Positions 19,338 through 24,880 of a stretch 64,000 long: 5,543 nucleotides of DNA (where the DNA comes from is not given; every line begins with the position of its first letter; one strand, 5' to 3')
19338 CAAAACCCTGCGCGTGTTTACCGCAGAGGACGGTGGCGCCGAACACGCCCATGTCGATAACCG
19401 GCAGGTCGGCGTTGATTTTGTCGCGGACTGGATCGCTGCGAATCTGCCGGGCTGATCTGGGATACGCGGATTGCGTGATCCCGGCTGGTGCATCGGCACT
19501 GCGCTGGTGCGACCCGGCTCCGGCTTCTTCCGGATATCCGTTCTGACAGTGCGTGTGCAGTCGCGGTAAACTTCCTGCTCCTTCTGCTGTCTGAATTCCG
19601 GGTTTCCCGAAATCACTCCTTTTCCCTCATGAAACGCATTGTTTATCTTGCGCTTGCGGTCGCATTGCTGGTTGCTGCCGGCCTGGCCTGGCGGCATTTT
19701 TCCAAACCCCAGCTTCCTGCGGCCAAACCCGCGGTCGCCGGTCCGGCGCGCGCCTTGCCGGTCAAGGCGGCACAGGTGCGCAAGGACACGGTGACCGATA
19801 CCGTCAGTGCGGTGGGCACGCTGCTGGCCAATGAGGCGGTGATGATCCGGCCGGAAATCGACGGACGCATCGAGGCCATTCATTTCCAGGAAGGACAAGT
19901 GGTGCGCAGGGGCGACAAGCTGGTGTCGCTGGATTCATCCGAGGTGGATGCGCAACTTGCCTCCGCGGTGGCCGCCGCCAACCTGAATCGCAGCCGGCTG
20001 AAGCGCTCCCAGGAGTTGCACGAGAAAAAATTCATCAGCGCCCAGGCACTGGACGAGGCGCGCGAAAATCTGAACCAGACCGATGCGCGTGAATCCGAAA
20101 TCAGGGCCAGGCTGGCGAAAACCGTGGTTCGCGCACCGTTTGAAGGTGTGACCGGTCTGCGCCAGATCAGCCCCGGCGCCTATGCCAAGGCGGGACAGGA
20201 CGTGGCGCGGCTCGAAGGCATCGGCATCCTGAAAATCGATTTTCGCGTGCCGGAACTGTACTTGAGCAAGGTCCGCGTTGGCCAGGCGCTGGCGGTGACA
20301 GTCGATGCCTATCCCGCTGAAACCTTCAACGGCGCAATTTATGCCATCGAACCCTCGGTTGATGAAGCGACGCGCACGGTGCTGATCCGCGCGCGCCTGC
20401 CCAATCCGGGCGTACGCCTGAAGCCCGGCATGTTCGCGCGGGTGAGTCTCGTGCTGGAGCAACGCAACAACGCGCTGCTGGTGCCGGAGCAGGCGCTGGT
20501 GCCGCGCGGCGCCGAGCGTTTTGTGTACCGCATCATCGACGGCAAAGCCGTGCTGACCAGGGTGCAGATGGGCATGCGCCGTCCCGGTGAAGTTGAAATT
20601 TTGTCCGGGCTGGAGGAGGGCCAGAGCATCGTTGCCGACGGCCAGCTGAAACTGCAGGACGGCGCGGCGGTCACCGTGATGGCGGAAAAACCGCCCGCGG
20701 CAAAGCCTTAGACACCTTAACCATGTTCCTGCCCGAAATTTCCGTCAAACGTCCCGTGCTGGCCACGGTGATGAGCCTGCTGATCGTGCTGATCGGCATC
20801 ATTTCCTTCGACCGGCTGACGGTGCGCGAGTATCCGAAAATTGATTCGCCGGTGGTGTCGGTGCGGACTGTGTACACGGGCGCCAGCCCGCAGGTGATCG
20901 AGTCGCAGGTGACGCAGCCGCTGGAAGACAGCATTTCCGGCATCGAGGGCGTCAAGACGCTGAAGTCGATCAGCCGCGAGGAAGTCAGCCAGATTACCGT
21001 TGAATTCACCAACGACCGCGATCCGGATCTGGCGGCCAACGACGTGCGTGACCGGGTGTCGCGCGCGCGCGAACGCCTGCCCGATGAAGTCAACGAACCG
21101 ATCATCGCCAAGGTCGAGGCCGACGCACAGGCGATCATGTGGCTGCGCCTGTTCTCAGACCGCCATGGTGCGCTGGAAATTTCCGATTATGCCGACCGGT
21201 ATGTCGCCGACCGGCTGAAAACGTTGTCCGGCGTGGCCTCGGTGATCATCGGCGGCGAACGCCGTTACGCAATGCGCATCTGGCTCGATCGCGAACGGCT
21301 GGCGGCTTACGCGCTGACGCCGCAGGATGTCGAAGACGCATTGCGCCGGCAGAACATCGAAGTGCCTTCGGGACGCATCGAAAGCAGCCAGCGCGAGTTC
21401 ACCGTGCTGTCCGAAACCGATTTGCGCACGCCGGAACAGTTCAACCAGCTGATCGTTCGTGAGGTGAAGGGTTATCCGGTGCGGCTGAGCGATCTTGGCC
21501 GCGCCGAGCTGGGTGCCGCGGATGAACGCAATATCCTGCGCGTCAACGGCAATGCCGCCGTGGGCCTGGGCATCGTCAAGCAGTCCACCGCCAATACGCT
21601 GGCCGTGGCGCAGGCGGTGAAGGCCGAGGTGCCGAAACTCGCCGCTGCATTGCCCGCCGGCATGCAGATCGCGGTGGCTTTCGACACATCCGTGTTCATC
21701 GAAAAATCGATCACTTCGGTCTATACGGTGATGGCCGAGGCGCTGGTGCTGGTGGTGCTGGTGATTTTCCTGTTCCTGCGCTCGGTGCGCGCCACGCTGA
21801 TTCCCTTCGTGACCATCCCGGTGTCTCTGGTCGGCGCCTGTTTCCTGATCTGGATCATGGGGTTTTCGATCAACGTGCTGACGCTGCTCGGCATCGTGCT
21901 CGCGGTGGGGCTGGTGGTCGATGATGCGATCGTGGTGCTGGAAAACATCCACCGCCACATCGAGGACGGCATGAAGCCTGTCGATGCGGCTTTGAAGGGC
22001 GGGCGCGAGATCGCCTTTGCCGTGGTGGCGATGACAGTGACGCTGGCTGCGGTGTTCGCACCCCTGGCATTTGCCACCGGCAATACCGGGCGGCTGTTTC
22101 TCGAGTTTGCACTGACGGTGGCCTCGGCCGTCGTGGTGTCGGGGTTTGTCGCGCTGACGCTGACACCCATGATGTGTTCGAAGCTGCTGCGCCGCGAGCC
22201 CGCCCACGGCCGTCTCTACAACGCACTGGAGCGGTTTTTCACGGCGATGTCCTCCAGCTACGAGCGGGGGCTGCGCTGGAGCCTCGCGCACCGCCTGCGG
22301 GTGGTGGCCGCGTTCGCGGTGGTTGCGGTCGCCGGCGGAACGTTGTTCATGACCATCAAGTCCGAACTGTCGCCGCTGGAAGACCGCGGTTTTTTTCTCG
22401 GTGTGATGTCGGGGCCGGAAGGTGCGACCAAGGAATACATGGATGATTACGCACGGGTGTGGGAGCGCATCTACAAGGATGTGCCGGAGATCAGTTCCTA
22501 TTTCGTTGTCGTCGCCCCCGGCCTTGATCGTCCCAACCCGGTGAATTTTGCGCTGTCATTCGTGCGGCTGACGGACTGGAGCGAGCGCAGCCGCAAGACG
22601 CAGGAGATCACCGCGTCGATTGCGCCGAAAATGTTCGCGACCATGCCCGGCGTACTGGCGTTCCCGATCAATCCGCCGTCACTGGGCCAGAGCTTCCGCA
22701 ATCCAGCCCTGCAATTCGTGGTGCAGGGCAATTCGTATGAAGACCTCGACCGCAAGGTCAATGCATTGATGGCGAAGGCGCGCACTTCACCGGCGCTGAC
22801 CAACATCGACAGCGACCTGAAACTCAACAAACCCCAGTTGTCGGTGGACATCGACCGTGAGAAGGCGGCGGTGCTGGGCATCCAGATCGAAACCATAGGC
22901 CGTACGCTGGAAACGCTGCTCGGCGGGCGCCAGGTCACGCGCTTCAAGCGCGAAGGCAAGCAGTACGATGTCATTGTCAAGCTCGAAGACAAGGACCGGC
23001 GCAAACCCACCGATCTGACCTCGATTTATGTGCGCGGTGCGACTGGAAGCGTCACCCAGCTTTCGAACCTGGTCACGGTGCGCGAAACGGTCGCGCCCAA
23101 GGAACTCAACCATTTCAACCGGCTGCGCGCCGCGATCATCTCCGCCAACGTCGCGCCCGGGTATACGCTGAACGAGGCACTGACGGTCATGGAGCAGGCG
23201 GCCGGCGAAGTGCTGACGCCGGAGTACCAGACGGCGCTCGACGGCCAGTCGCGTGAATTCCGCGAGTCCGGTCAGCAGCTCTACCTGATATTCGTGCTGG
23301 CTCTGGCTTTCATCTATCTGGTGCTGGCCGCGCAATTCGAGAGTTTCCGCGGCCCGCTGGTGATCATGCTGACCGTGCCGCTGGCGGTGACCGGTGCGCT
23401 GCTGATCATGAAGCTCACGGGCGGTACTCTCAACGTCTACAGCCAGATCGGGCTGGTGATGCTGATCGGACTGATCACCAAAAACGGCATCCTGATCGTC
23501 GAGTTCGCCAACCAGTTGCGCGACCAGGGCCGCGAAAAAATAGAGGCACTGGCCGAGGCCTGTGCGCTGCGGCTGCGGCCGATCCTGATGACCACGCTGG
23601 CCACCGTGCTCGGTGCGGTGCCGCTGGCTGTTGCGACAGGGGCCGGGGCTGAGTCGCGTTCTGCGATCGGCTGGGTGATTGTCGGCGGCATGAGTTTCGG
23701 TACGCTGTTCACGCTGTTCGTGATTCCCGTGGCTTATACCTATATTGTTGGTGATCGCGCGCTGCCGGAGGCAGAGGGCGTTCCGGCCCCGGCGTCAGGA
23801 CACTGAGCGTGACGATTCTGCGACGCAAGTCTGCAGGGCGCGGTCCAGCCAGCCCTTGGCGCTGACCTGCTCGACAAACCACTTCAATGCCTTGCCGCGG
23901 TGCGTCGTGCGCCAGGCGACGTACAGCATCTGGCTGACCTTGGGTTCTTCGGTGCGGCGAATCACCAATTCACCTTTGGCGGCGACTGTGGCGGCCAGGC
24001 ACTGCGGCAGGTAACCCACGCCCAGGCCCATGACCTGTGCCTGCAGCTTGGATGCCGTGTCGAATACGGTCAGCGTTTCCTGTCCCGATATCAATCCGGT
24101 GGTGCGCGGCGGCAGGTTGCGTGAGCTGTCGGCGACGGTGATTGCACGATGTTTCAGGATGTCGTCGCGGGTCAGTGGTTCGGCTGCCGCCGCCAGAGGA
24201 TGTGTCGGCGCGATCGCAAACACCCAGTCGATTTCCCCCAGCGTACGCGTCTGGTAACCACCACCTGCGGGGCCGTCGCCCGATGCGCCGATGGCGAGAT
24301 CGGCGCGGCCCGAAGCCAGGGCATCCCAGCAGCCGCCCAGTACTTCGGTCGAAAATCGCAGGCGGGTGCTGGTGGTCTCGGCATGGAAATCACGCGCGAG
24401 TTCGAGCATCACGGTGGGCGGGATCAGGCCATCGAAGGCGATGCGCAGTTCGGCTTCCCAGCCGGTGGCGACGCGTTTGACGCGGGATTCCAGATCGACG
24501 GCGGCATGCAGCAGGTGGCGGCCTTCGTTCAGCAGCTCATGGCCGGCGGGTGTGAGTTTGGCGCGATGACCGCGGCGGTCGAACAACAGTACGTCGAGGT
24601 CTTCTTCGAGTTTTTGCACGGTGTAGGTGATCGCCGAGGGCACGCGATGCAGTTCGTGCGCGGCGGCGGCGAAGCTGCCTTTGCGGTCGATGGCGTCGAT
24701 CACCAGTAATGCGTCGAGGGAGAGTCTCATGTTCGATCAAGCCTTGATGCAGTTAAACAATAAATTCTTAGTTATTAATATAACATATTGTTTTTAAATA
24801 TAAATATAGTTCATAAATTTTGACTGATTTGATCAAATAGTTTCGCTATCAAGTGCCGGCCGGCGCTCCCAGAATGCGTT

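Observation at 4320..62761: Recurrent AT-rich box of about 20 bp, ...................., with at least 11 copies in a 64% GC window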

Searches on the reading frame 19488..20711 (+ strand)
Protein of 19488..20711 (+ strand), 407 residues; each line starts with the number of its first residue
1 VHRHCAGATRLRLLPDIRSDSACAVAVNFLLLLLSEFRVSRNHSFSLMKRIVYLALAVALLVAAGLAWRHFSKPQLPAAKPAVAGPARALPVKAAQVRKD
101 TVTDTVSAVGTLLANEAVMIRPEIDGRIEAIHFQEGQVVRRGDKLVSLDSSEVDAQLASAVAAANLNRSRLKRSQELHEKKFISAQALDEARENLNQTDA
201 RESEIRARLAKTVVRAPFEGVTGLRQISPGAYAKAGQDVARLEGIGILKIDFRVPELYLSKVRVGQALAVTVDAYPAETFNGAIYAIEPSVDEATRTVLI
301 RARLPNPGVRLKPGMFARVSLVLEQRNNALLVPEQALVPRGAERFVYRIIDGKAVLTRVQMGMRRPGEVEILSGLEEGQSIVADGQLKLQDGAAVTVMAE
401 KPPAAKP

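Call 38: search_protein_families(library=pfam, proteins=[window:19488-20711:+])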
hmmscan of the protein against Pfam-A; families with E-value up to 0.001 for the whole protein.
window:19488-20711:+ (407 aa): 3 families
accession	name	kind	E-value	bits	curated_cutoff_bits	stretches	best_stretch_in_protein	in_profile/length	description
PF16576.10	HlyD_D23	-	1.4e-36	126.2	30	1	102-317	2-214/214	Barrel-sandwich domain of CusB or HlyD membrane-fusion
PF13437.12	HlyD_3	-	1.2e-17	65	22.2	1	213-314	1-106/106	HlyD family secretion protein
PF13533.13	Biotin_lipoyl_2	-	4.5e-06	26.8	29.8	1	120-149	3-32/32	Biotin-lipoyl like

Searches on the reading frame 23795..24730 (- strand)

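Call 21: search_protein_families(library=pfam, proteins=[window:23795-24730:-])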
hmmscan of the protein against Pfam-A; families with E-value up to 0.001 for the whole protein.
window:23795-24730:- (311 aa): 2 families
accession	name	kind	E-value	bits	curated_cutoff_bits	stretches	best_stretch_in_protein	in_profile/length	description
PF03466.25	LysR_substrate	-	7.4e-29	101.1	28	1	90-290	3-205/209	LysR substrate binding domain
PF00126.33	HTH_1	-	6.1e-17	61.8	26.6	1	5-64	1-60/60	Bacterial regulatory helix-turn-helix protein, lysR family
